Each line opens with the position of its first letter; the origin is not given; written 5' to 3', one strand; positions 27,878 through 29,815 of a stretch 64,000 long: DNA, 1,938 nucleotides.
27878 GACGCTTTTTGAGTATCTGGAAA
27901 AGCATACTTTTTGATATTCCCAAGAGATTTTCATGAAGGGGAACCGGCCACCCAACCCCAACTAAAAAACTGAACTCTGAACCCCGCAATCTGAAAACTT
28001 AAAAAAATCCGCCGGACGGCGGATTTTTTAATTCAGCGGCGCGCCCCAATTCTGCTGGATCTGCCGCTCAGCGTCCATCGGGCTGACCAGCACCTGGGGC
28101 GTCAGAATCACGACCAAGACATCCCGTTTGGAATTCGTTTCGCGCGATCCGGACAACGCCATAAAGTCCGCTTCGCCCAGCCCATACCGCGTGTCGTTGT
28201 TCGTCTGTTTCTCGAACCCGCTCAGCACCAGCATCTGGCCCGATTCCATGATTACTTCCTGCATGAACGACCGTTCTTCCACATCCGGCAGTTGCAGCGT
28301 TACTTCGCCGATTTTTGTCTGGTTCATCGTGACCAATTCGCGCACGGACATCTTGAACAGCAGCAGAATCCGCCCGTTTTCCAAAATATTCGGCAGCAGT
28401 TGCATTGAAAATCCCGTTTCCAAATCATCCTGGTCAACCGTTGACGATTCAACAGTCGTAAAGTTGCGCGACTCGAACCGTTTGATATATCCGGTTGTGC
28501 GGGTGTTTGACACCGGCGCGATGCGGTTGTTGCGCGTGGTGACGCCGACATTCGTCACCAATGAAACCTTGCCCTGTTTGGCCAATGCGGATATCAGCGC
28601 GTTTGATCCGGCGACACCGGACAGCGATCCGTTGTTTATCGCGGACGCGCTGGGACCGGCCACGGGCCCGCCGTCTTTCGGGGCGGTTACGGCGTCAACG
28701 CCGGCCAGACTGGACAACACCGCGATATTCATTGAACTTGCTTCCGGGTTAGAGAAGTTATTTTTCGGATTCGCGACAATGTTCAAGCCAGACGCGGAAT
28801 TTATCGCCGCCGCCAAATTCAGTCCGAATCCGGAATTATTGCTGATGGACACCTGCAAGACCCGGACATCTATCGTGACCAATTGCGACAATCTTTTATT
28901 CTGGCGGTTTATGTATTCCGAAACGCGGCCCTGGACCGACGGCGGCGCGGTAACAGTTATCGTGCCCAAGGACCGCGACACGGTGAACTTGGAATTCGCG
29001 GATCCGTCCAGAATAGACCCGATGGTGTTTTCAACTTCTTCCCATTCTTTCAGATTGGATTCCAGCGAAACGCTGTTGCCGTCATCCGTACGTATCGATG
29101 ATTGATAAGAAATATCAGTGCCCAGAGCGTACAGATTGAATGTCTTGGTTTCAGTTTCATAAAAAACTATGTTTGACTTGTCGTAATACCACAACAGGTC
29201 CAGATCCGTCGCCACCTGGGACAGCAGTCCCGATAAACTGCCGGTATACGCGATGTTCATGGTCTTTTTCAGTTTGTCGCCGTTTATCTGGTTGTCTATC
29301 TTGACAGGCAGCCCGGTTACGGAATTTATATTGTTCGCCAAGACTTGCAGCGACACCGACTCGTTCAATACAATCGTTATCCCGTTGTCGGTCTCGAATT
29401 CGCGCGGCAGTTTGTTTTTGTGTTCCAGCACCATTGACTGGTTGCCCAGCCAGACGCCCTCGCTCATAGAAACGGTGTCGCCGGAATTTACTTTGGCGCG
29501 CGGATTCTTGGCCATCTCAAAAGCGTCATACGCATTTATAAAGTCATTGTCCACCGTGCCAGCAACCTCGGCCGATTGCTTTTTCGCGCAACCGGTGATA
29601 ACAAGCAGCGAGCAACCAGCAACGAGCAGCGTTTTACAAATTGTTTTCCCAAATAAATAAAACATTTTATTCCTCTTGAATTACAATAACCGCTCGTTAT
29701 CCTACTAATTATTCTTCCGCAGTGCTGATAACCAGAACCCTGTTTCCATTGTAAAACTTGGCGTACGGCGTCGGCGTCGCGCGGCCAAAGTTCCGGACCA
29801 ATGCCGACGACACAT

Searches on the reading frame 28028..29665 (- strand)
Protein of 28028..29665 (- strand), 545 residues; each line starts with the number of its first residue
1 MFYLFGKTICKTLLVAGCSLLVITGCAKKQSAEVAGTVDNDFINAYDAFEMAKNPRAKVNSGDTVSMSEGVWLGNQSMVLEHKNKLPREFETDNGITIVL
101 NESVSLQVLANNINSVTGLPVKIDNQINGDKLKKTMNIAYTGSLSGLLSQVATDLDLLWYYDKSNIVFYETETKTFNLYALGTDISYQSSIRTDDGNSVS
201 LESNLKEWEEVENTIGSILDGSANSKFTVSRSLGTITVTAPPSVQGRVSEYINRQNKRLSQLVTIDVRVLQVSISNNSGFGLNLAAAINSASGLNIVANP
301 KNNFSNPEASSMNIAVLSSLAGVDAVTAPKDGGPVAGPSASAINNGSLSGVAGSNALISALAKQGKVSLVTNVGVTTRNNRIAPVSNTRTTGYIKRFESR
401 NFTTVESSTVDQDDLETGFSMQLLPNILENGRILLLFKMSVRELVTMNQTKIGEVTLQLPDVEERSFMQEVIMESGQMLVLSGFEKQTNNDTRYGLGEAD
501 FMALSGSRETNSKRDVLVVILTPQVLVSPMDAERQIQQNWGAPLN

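Call 82: search_protein_families(library=pfam, proteins=[window:28028-29665:-], max_evalue=0.001)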
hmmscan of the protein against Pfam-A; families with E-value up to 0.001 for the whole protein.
window:28028-29665:- (545 aa): 1 family
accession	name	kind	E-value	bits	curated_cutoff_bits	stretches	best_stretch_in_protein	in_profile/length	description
PF00263.26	Secretin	-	8e-15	55.3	27.5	1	360-526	1-168/169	Bacterial type II and III secretion system protein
